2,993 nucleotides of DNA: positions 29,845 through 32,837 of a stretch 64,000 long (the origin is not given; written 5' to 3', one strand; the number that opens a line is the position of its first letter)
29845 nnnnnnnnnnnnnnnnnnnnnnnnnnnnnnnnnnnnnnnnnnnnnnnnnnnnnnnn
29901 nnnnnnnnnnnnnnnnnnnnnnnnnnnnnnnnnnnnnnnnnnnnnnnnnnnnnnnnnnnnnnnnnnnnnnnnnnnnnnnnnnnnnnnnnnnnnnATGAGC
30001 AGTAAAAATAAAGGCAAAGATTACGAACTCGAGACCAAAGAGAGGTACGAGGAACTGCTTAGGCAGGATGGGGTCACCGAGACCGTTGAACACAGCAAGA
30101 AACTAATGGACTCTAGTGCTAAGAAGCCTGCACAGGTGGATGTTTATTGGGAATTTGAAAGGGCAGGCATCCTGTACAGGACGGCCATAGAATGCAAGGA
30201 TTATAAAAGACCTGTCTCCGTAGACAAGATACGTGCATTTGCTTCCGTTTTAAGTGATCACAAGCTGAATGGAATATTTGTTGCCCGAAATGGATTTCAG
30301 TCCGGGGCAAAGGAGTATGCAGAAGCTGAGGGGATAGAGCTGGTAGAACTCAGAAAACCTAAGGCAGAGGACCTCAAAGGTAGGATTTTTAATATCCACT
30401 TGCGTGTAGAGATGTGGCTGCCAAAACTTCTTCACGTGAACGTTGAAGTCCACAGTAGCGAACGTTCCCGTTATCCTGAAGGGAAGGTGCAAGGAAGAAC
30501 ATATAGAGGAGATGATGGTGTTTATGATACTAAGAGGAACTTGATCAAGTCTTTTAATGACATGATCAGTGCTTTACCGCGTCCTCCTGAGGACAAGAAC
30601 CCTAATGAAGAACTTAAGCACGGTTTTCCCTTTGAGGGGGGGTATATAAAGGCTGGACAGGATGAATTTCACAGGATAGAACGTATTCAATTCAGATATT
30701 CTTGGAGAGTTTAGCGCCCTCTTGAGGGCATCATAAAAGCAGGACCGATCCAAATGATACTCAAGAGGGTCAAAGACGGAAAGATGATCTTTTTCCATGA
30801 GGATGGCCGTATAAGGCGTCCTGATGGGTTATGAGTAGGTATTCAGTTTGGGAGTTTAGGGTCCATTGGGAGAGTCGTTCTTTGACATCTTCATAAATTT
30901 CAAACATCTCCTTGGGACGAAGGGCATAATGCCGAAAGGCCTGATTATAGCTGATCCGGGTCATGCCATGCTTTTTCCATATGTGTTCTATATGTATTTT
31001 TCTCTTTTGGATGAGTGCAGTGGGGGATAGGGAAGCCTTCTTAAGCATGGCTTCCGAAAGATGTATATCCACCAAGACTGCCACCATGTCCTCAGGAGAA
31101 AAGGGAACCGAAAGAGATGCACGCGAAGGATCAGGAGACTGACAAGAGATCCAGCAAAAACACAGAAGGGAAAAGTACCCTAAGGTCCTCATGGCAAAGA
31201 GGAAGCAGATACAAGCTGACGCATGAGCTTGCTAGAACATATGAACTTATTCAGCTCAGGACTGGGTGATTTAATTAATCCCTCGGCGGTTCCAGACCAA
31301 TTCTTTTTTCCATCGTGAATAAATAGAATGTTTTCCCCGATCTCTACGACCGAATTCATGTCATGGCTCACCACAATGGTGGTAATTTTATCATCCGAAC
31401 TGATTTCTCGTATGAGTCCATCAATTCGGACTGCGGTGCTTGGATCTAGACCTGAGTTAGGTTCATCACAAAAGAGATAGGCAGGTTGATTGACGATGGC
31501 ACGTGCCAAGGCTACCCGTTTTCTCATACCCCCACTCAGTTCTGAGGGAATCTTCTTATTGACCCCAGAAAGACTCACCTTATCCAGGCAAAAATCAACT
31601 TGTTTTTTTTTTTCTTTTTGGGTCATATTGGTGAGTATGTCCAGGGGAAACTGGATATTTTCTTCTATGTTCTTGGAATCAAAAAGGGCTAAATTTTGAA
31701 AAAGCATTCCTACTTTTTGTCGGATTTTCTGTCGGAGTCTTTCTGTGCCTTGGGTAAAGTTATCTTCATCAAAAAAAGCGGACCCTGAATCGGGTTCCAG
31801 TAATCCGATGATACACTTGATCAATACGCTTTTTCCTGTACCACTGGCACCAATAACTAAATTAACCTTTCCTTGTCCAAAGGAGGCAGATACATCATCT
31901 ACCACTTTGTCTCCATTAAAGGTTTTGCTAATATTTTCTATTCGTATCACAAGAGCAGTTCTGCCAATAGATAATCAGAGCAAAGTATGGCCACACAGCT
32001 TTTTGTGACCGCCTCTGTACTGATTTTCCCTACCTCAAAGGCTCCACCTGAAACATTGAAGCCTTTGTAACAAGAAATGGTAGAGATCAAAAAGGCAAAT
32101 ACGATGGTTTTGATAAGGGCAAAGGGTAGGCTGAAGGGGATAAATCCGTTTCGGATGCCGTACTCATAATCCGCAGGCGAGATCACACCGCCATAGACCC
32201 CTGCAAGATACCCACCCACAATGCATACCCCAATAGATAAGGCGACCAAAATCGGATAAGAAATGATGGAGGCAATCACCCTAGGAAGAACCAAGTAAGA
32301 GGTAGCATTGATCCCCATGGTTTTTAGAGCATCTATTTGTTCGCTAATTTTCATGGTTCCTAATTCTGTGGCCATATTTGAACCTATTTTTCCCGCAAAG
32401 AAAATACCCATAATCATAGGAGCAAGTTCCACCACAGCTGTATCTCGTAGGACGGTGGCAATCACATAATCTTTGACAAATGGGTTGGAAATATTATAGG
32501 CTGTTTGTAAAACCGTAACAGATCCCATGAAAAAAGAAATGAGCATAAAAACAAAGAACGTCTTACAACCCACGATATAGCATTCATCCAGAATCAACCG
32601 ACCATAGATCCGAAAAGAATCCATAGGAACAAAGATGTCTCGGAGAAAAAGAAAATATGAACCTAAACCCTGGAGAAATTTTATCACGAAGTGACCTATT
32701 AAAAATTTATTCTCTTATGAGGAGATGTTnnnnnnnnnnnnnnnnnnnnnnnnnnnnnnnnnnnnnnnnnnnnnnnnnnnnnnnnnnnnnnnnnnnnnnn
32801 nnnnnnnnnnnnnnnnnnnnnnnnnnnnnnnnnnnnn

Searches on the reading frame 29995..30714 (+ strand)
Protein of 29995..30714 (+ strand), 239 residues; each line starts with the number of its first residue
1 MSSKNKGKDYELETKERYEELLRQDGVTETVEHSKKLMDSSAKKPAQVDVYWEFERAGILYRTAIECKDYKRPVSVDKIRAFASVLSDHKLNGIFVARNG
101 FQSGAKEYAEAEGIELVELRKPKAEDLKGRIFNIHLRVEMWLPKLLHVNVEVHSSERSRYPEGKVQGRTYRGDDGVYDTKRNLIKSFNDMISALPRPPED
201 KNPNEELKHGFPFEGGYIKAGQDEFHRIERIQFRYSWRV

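Call 4: search_protein_families(library=pfam, proteins=[window:29995-30714:+], max_evalue=0.1)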
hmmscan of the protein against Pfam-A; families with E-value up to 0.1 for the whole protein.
window:29995-30714:+ (239 aa): 2 families
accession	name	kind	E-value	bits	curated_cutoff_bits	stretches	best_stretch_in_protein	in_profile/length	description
PF04471.18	Mrr_cat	-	6.8e-12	46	21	1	18-118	13-107/115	Restriction endonuclease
PF22722.2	NA-iREase1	-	0.0078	16.6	27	1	62-113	40-92/106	NACHT-associated inactive Restriction Endonuclease 1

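Call 5: search_protein_families(library=ncbifam, proteins=[window:29995-30714:+], max_evalue=0.1)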
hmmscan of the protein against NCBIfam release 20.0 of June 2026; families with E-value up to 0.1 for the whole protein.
window:29995-30714:+ (239 aa): 0 families

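Call 6: search_protein_families(library=padloc, proteins=[window:29995-30714:+], max_evalue=0.1)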
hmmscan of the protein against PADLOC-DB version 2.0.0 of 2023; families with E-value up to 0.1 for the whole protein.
window:29995-30714:+ (239 aa): 1 family
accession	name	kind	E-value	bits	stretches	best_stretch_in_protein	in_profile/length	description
PDLC03657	mREase_IV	-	0.0032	14.8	1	63-114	223-279/317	Type IV methyl-directed restriction enzyme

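Call 48: search_protein_families(library=phrogs, proteins=[window:29995-30714:+], max_evalue=0.01)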
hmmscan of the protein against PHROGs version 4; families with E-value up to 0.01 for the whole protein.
window:29995-30714:+ (239 aa): 1 family
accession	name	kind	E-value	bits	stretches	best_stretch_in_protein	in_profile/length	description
phrog_19856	-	unknown function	0.0039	17.9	1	64-119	115-171/192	-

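Call 74: find_homologous_proteins(query=window:29995-30714:+, max_evalue=0.001)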
Query window:29995-30714:+ (239 aa): 20 proteins with E <= 0.001 among 173 candidates.
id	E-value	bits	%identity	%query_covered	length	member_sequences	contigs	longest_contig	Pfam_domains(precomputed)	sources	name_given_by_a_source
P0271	2.3e-157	540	100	100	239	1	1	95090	PF04471.19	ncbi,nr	ncbi:MAG: restriction endonuclease [Cytophagales bacterium]|nr:restriction endonuclease [Cytophagale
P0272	1.2e-32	131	37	98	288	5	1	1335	PF04471.19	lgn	-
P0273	1.4e-32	131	36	100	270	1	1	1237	PF04471.19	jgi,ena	jgi:hypothetical protein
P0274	3.7e-31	127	36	100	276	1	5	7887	PF04471.19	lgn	-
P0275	7.5e-28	116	48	54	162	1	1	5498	PF04471.19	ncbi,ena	-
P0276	2.5e-27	114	36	87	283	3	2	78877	PF04471.19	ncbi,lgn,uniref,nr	ncbi:restriction endonuclease [Bosea sp. (in: a-proteobacteria)]|uniref:restriction endonuclease n=1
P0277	5.0e-27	113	44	56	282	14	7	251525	PF04471.19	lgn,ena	-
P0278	3.3e-25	107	46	54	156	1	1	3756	PF04471.19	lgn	-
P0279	6.4e-24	103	41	64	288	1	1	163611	PF04471.19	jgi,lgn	-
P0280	5.1e-23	100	36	90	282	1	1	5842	PF04471.19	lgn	-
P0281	4.6e-21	94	34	97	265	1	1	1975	PF04471.19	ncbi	ncbi:MAG: restriction endonuclease [Fusobacteriaceae bacterium]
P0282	1.2e-17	82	43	49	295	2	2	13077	-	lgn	-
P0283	5.7e-17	80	33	78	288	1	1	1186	PF04471.19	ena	-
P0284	3.0e-16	78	43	49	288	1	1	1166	PF04471.19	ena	-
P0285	5.7e-14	70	37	64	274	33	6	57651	PF04471.19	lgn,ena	-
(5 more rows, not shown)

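Call 75: find_encoding_contigs(protein=P0277, flank=5000, max_places=3)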
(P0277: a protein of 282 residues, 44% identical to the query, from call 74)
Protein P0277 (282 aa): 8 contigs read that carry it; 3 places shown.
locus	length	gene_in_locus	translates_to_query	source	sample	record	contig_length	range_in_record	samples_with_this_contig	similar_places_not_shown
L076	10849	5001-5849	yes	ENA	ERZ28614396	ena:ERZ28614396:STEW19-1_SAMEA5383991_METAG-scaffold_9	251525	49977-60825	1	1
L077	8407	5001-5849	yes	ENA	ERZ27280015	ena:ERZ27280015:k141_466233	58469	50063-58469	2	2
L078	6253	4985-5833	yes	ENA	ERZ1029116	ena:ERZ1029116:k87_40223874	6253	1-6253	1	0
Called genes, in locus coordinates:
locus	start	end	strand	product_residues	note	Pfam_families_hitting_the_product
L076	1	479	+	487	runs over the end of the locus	PF13749:HATPase_c_4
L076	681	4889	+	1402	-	-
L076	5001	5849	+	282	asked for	PF04471:Mrr_cat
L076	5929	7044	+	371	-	PF13450:NAD_binding_8, PF01593:Amino_oxidase (weak), PF03275:GLF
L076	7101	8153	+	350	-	PF01757:Acyl_transf_3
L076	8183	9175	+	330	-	PF01073:3Beta_HSD, PF01370:Epimerase, PF02719:Polysacc_synt_2, PF04321:RmlD_sub_bind, PF05368:NmrA, PF07993:NAD_binding_4 (faint), PF13460:NAD_binding_10, PF16363:GDP_Man_Dehyd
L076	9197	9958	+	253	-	PF14393:DUF4422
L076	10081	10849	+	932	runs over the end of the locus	-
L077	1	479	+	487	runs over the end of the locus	PF13749:HATPase_c_4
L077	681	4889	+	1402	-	-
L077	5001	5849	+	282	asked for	PF04471:Mrr_cat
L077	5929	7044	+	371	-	PF13450:NAD_binding_8, PF01593:Amino_oxidase (weak), PF03275:GLF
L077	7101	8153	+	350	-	PF01757:Acyl_transf_3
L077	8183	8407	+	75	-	?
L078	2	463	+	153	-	?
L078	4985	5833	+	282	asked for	PF04471:Mrr_cat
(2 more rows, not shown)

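Call 76: find_encoding_contigs(protein=P0279, flank=5000, max_places=2)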
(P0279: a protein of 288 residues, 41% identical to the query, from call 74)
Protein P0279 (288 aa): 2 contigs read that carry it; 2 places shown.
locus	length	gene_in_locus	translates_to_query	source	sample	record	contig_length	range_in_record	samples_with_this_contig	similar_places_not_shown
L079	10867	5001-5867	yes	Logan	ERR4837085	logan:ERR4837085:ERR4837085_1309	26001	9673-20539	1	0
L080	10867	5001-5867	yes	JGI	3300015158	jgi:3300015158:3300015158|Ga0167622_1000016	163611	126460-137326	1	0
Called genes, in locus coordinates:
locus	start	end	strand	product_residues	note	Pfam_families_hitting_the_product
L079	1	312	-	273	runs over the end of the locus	PF26915:Phage_P4_cII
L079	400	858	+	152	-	-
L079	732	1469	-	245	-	PF13676:TIR_2 (faint), PF27176:Y4lF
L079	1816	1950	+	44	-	-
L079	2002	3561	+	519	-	PF00196:GerE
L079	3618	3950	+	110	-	PF24681:Kelch_KLHDC2_KLHL20_DRC7, PF24981:Beta-prop_ATRN-LZTR1 (faint), PF24996:NANM (weak), PF13415:Beta-prop_FBX42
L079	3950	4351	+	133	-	-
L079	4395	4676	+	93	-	-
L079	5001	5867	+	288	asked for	PF04471:Mrr_cat (weak)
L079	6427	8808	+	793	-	PF24957:DrmE_C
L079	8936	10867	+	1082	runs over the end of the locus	PF00271:Helicase_C (weak)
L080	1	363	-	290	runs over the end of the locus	PF26915:Phage_P4_cII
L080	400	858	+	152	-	-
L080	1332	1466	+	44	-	-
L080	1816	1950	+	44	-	-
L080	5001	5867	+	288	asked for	PF04471:Mrr_cat (weak)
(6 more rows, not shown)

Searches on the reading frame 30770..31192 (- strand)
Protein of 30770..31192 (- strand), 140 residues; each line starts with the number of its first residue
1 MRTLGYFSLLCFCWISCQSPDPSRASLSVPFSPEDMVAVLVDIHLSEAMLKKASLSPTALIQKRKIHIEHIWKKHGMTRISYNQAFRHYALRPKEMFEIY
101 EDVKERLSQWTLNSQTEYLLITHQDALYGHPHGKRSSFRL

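Call 4: search_protein_families(library=pfam, proteins=[window:30770-31192:-], max_evalue=0.1)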
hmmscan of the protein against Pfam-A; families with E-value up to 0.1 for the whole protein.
window:30770-31192:- (140 aa): 1 family
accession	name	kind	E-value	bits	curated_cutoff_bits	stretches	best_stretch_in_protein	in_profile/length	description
PF14129.11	DUF4296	-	2.9e-13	50.6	27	1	32-109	6-83/87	Domain of unknown function (DUF4296)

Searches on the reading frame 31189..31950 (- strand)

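Call 86: search_protein_families(library=pfam, proteins=[window:31189-31950:-], max_evalue=0.0001)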
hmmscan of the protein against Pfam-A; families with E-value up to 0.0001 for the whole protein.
window:31189-31950:- (253 aa): 2 families
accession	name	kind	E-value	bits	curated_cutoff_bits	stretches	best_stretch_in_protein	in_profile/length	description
PF00005.33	ABC_tran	-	8e-32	111.1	25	1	18-165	2-136/137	ABC transporter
PF13304.12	AAA_21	-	3.9e-06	27.6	27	0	135-199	235-301/304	AAA domain, putative AbiEii toxin, Type IV TA system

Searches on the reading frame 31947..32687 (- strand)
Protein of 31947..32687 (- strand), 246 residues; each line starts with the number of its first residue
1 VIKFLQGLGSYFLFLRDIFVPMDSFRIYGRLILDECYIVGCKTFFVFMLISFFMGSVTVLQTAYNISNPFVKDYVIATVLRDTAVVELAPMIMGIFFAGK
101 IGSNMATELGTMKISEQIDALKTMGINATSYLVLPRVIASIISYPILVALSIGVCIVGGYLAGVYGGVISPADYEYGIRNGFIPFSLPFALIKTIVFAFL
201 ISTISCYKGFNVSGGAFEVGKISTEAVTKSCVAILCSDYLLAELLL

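Call 86: search_protein_families(library=pfam, proteins=[window:31947-32687:-], max_evalue=0.0001)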
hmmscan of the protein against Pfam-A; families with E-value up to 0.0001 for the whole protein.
window:31947-32687:- (246 aa): 1 family
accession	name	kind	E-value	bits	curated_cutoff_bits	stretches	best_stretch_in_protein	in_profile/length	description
PF02405.21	MlaE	-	8.3e-65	218.8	22.5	1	33-242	2-210/212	Permease MlaE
